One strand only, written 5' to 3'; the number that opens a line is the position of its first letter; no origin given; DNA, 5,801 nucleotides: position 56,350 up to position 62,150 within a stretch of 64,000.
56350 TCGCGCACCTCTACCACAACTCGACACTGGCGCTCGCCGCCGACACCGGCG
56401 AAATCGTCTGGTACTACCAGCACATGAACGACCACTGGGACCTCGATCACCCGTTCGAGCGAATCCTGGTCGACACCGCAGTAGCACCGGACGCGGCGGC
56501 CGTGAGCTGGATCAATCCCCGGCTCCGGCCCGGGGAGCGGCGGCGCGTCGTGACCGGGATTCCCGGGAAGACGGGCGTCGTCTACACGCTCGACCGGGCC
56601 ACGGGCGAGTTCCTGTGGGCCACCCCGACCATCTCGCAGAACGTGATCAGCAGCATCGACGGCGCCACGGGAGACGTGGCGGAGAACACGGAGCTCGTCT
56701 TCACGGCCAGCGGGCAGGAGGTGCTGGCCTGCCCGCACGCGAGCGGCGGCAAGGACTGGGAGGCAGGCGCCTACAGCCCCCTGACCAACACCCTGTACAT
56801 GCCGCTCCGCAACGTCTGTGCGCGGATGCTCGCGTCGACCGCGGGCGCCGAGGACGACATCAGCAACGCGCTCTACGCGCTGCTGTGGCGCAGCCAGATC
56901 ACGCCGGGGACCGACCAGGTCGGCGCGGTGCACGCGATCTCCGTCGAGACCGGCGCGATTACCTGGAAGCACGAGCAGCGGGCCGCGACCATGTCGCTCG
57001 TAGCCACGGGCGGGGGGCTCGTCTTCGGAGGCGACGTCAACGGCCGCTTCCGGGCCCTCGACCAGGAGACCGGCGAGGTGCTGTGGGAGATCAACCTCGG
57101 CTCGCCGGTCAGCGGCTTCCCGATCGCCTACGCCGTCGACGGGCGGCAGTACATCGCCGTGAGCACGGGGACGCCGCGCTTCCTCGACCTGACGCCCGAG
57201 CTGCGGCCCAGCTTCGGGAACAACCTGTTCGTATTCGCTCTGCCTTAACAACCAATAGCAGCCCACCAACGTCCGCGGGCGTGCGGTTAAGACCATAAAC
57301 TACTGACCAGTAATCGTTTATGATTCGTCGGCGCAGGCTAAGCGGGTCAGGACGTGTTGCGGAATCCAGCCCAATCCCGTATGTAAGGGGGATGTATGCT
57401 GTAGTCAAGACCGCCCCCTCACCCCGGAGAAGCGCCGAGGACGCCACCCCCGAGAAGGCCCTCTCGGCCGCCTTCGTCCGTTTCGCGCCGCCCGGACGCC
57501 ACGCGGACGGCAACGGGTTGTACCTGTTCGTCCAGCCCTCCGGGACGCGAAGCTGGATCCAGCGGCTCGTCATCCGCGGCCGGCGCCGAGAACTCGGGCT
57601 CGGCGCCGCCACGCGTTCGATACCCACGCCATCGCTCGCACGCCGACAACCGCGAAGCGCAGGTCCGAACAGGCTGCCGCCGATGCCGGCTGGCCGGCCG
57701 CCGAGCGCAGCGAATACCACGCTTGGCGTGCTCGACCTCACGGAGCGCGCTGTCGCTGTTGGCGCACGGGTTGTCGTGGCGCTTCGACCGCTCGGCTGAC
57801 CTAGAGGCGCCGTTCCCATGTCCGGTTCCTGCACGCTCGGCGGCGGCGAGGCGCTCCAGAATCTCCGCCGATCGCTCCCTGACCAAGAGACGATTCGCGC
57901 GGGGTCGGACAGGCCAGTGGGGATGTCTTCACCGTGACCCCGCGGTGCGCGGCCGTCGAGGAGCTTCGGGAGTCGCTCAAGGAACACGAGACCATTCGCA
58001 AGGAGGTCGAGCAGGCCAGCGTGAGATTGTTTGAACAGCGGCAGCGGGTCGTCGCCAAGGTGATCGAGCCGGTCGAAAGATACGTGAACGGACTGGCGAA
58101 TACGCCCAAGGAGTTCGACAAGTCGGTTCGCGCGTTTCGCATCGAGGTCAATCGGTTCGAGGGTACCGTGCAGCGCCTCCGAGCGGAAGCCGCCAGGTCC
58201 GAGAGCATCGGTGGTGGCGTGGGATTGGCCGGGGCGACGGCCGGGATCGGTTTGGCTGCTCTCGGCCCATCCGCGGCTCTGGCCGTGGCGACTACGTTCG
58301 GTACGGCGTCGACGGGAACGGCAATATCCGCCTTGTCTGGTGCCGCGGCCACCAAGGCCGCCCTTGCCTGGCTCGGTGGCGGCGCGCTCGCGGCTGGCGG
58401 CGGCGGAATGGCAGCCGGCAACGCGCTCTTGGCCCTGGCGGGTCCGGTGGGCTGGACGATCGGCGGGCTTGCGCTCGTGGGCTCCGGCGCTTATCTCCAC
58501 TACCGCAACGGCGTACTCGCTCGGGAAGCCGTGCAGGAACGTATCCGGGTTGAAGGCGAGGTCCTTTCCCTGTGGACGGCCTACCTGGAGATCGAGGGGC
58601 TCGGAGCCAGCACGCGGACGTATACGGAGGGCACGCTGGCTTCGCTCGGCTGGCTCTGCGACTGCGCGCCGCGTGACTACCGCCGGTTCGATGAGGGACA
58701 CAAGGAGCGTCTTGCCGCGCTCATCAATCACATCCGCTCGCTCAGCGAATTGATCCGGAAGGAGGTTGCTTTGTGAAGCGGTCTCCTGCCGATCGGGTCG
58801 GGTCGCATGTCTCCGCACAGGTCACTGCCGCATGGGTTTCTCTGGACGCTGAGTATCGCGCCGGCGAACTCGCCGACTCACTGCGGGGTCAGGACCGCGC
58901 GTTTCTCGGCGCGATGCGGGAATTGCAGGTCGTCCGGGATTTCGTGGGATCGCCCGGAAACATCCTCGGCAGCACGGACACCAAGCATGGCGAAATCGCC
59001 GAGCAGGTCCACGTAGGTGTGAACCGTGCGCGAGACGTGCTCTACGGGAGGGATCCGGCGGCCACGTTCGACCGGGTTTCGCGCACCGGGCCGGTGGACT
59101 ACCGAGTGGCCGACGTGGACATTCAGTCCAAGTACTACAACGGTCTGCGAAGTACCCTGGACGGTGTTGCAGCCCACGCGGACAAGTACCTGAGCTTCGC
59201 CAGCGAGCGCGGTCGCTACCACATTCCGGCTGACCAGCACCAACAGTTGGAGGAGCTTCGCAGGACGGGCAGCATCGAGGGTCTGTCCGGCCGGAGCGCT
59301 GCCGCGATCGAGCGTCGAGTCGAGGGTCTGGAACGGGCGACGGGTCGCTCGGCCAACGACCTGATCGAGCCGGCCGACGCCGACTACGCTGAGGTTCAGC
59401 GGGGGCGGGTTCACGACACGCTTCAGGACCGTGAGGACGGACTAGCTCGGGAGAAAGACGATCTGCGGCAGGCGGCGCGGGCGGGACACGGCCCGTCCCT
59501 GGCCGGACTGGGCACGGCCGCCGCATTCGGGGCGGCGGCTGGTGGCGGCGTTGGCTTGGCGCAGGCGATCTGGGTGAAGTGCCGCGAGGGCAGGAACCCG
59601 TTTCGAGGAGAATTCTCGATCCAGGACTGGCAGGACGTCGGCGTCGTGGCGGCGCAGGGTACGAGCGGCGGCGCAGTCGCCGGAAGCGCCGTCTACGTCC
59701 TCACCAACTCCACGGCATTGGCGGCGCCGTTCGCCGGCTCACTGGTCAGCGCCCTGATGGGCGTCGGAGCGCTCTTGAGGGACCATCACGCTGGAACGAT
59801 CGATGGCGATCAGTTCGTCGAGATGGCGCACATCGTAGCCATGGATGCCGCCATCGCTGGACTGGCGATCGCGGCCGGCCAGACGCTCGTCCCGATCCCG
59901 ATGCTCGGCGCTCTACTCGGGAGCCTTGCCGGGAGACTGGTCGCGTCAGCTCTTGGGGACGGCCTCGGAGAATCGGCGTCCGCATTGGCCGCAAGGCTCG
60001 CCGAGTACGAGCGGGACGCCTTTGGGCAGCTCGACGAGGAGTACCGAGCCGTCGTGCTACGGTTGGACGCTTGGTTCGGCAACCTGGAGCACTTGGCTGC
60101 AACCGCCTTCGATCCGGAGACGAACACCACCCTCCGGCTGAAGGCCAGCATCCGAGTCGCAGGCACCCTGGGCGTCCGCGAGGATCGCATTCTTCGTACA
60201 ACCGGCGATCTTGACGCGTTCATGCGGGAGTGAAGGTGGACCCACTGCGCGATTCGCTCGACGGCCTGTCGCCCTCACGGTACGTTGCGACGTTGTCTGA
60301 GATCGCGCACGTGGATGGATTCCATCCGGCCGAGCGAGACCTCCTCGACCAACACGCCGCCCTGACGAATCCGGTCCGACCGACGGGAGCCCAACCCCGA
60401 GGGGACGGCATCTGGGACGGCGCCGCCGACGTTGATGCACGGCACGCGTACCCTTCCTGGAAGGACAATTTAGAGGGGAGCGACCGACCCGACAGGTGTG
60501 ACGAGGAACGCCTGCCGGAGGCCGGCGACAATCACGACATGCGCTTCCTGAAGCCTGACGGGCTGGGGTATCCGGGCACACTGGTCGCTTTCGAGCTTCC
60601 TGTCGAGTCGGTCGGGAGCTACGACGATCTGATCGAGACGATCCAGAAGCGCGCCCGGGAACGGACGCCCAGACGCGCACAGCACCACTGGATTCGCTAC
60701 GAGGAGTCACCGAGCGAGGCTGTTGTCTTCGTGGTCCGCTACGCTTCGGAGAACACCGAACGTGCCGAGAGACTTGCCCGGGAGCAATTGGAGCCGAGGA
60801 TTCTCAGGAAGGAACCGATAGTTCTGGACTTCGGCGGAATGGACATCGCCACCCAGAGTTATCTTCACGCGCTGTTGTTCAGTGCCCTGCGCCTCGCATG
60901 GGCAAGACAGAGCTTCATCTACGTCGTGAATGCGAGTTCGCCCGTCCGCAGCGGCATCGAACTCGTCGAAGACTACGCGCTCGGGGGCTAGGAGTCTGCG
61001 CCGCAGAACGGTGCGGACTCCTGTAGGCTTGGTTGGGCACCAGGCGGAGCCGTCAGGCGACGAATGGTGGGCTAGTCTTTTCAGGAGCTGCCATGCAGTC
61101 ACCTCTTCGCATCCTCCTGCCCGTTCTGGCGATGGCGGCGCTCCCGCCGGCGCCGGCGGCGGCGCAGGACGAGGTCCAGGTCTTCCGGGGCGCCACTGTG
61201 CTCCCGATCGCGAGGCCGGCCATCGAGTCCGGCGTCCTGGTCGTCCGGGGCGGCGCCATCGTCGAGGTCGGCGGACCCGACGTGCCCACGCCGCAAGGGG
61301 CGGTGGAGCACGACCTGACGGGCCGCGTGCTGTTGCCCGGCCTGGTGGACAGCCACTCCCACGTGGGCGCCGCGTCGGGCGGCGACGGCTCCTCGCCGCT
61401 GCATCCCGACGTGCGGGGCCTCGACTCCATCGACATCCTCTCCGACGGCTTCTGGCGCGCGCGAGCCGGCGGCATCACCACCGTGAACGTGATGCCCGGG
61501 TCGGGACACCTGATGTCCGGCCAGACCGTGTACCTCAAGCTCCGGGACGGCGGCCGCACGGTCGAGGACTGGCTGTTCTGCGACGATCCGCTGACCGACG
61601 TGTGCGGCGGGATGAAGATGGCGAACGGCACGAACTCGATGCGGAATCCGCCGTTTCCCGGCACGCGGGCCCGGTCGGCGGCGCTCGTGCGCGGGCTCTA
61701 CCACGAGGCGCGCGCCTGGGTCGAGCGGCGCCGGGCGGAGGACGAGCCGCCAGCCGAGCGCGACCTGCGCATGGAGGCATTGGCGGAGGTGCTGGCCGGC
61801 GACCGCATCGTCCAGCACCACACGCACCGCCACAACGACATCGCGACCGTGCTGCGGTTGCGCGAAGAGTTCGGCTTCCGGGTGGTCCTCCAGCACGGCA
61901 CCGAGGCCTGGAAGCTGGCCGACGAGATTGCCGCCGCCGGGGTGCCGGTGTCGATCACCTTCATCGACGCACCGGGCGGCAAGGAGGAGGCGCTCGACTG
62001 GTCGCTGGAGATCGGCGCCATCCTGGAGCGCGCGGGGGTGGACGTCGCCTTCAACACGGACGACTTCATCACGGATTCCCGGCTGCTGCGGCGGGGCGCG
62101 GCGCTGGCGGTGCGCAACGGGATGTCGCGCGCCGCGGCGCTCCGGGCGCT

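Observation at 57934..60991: Translationally coupled three-gene module of unplaceable proteins (two glycine-zipper membrane proteins plus a TerB-like/STAS-like cytosolic protein): best candidate for an undescribed system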

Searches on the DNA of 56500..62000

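Call 96: search_rna_families(source=window, start=56500, end=62000, threshold=evalue, max_evalue=0.1)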
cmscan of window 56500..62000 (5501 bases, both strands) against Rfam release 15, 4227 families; matches with E-value up to 0.1: 0.
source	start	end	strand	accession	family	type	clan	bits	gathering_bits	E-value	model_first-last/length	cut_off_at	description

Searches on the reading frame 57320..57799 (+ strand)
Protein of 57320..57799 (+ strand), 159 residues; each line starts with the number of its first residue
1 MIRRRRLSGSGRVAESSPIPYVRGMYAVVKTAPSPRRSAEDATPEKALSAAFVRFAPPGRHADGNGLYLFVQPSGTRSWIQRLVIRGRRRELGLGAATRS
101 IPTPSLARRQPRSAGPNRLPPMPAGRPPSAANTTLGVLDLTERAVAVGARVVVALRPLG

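Call 16: search_protein_families(library=pfam, proteins=[window:57320-57799:+], max_evalue=0.1)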
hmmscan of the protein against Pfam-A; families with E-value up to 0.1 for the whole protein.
window:57320-57799:+ (159 aa): 1 family
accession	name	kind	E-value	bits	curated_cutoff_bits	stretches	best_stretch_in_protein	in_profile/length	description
PF13356.12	Arm-DNA-bind_3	-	3.8e-08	33.8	27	1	51-110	4-62/83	Arm DNA-binding domain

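Call 61: search_protein_families(library=padloc, proteins=[window:57320-57799:+], max_evalue=0.01)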
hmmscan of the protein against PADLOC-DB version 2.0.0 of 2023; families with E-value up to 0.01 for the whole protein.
window:57320-57799:+ (159 aa): 0 families

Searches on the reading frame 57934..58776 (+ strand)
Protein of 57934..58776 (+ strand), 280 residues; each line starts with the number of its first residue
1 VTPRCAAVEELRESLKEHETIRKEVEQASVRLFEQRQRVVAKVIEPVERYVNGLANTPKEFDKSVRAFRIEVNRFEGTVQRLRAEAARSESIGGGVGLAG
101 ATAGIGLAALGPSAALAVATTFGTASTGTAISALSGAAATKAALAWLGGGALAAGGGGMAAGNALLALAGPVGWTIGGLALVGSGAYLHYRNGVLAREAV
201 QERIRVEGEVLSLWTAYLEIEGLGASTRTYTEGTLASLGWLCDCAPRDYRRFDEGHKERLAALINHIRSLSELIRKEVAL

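Call 3: search_protein_families(library=pfam, proteins=[window:57934-58776:+], max_evalue=1)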
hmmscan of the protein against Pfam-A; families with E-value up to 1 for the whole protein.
window:57934-58776:+ (280 aa): 4 families
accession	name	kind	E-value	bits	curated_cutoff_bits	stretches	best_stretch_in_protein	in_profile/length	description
PF16746.10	BAR_3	-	0.026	14.6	31.7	1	9-75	70-137/235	BAR domain of APPL family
PF08385.17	DHC_N1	-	0.15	11.1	28.3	1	4-81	224-305/562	Dynein heavy chain, N-terminal region 1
PF09602.15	PhaP_Bmeg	-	0.2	12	28.3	1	10-61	16-67/168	Polyhydroxyalkanoic acid inclusion protein (PhaP_Bmeg)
PF06320.18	GCN5L1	-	0.25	12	23.9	1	13-80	4-71/114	GCN5-like protein 1 (GCN5L1)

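Call 4: search_protein_families(library=padloc, proteins=[window:57934-58776:+], max_evalue=1)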
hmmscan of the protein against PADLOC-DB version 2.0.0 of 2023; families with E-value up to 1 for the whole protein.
window:57934-58776:+ (280 aa): 3 families
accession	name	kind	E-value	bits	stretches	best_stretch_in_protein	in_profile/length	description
PDLC04407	PDC-M09A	-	5.2e-101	335.9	1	6-278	9-280/282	-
PDLC04406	PDC-M09A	-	3.1e-84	281.2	1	6-279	53-324/330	-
PDLC03841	LeoBC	-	0.072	10.2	1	14-143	383-499/601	-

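Call 5: search_protein_families(library=ncbifam, proteins=[window:57934-58776:+], max_evalue=1)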
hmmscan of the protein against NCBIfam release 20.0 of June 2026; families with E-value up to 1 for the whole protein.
window:57934-58776:+ (280 aa): 0 families

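Call 8: search_protein_families(library=phrogs, proteins=[window:57934-58776:+], max_evalue=1)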
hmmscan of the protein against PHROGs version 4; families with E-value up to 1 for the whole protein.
window:57934-58776:+ (280 aa): 6 families
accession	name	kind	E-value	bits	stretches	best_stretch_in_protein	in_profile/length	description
phrog_1293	-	tail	0.0032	16.3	1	97-190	544-625/1424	tail length tape measure protein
phrog_8949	-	unknown function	0.025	15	1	64-183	62-184/557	-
phrog_5218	-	unknown function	0.07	12.1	1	111-228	585-666/1599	-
phrog_167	-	tail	0.087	11.4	1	29-181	613-715/1555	tail length tape measure protein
phrog_31998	-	unknown function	0.1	14.3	0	58-102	13-55/101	-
phrog_3201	-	tail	0.13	10.8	1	92-191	1368-1477/2408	tail fiber protein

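Call 24: find_homologous_proteins(query=window:57934-58776:+)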
Query window:57934-58776:+ (280 aa): 7090 proteins with E <= 0.001 among 8000 candidates; the best 120 are listed.
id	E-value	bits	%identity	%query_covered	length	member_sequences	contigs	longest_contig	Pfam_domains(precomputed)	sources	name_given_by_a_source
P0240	6.5e-172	588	100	100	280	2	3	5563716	-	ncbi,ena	-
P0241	1.1e-150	518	86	100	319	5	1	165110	-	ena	-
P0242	6.5e-148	509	84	100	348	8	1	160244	-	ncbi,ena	-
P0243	1.2e-147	508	83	100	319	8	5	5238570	-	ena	-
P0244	1.7e-145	501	84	100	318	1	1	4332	-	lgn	-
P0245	2.4e-145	501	84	100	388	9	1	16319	-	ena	-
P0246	2.6e-145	501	83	100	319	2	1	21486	-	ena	-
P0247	9.8e-145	499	84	99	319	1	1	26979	-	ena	-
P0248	3.9e-144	497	84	100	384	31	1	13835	-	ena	-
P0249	1.2e-143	495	83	100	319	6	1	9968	-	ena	-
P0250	2.8e-142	491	82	100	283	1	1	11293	-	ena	-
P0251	1.6e-141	488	81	100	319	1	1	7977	-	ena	-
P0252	2.7e-141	488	83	100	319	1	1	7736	-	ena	-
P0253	3.4e-141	487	81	100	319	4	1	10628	-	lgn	-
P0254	3.0e-140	484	82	99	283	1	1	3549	-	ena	-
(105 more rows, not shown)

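Call 30: search_solved_structures(query=A2, max_evalue=1)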
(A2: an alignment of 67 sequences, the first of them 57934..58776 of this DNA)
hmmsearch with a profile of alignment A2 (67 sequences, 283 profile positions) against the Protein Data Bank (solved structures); distinct sequences matched with E-value up to 1: 4.
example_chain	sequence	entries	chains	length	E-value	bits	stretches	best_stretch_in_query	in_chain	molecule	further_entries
6h9l_A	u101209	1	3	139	0.092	15.4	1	205-272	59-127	Uncharacterized protein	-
3mp4_A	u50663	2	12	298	0.26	13.9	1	102-201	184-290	Hydroxymethylglutaryl-CoA lyase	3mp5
2cw6_A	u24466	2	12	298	0.26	13.9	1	102-201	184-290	Hydroxymethylglutaryl-CoA lyase, mitochondrial | Hydroxymethylglutaryl-CoA lyase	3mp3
2ftp_A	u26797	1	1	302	0.49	13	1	95-186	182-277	hydroxymethylglutaryl-CoA lyase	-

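Call 34: predict_structure(alignment_id=A2)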
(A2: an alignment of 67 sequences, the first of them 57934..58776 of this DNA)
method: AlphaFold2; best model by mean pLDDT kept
length: 280 residues; sequences in the alignment: 67
mean_pLDDT: 61.8   pTM: 0.52
mean pLDDT of the five models: 61.8, 59.1, 58.8, 57.8, 51.7
residues with pLDDT >= 90: 16; 70-90: 136; 50-70: 29; < 50: 99
segments of 3 or more residues with pLDDT < 50: 90-185
pLDDT, mean of each block of 10 residues (from residue 1): 64 76 80 83 83 77 78 75 63 34 28 31 26 28 28 25 29 36 47 65 73 81 89 90 87 89 89 74
secondary structure, 60 per line:
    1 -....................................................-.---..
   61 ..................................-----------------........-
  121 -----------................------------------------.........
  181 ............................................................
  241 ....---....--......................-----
elements in order: H2-53 H59-94 H112-119 H132-147 H172-244 H254-275

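Call 41: fold_search(model_id=the predicted structure, library=pdb)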
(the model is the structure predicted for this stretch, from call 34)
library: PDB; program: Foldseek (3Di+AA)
matches with E <= 10: 204; with E <= 0.001: 0
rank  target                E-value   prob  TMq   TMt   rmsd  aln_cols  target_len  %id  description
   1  8r5s_D                2.7e-01  0.20  0.17  0.20  28.6       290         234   12  t113 - De-novo designed soluble homotetramer (released 2024-11-27)
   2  7n6g_3N               3.5e-01  0.09  0.13  0.09  32.6       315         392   15  C1 of central pair (released 2022-05-18)
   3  8r5s_A                4.6e-01  0.20  0.20  0.23  29.0       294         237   13  t113 - De-novo designed soluble homotetramer (released 2024-11-27)
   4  8r5s_E                5.1e-01  0.20  0.20  0.23  24.1       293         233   14  t113 - De-novo designed soluble homotetramer (released 2024-11-27)
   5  2wcd_A                5.9e-01  0.30  0.29  0.29  13.3       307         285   14  Crystal structure of the assembled cytolysin A pore (released 2009-05-05)
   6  6mrt_A                8.5e-01  0.41  0.33  0.33  12.7       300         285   11  12-meric ClyA pore complex (released 2019-05-15)
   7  7n6g_3V               8.5e-01  0.11  0.21  0.16  32.0       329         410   11  C1 of central pair (released 2022-05-18)
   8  8uao_A                8.9e-01  0.15  0.19  0.23  26.1       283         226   16  DpHF18 filament (released 2024-04-10)
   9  8iyj_C1               8.9e-01  0.11  0.19  0.13  42.1       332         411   11  Cryo-EM structure of the 48-nm repeat doublet microtubule from mouse sperm (released 2023-07-05)
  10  7n6g_3M               8.9e-01  0.06  0.13  0.10  32.3       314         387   13  C1 of central pair (released 2022-05-18)
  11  8to0_BJ               9.4e-01  0.11  0.19  0.13  41.8       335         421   10  48-nm repeating structure of doublets from mouse sperm flagella (released 2023-11-01)
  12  4cgk_A                9.9e-01  0.28  0.24  0.20  26.8       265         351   10  Crystal structure of the essential protein PcsB from Streptococcus pneumoniae (released 2014-05-21)
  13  8r5s_G                9.9e-01  0.14  0.20  0.23  26.4       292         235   15  t113 - De-novo designed soluble homotetramer (released 2024-11-27)
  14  8to0_AD               9.9e-01  0.14  0.21  0.18  26.4       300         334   10  48-nm repeating structure of doublets from mouse sperm flagella (released 2023-11-01)
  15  8iyj_C3               9.9e-01  0.10  0.19  0.14  42.0       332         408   10  Cryo-EM structure of the 48-nm repeat doublet microtubule from mouse sperm (released 2023-07-05)
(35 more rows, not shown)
